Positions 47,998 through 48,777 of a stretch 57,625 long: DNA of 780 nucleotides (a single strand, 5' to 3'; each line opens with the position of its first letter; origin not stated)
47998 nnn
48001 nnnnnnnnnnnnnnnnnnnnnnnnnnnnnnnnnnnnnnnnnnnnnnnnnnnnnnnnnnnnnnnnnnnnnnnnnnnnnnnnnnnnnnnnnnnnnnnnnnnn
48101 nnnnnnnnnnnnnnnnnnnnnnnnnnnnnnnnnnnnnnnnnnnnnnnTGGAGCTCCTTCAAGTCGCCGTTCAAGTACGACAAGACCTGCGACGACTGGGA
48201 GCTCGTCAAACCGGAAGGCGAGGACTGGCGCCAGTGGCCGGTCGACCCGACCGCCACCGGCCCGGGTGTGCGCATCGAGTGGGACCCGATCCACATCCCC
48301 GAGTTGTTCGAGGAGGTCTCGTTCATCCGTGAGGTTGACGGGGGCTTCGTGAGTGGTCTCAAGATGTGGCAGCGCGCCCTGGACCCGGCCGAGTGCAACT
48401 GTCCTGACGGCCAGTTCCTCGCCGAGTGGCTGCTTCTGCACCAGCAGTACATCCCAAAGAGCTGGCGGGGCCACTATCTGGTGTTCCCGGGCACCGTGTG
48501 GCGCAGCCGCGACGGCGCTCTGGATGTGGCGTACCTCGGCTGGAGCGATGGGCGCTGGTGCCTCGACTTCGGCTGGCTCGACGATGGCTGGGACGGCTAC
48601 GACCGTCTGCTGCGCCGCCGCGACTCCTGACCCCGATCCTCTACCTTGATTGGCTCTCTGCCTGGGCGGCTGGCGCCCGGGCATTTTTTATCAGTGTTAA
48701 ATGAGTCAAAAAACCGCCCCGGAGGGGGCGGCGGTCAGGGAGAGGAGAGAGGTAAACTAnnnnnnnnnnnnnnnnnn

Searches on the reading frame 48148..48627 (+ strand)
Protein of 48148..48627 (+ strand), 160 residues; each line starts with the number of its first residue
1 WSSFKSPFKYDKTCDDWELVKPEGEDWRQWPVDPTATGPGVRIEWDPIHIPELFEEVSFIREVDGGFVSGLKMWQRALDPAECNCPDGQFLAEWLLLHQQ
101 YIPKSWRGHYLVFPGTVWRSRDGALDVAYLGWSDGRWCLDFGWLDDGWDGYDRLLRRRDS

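Call 91: predict_structure(alignment_id=A4)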
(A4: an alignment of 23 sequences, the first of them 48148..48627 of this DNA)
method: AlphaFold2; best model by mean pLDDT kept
length: 160 residues; sequences in the alignment: 23
mean_pLDDT: 89.2   pTM: 0.85
mean pLDDT of the five models: 89.2, 88.8, 82.4, 82.4, 80.3
residues with pLDDT >= 90: 120; 70-90: 25; 50-70: 8; < 50: 7
segments of 3 or more residues with pLDDT < 50: 1-7
pLDDT, mean of each block of 10 residues (from residue 1): 43 73 88 87 94 97 94 96 95 95 98 94 93 95 94 93
secondary structure, 60 per line:
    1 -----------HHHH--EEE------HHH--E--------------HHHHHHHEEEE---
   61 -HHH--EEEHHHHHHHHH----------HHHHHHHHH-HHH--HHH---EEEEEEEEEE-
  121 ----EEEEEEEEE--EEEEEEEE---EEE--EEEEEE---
elements in order: H12-15 E18-20 H47-53 E54-57 E67-69 H70-78 H89-97 E110-119 E125-133 E136-143 E147-149 E152-157
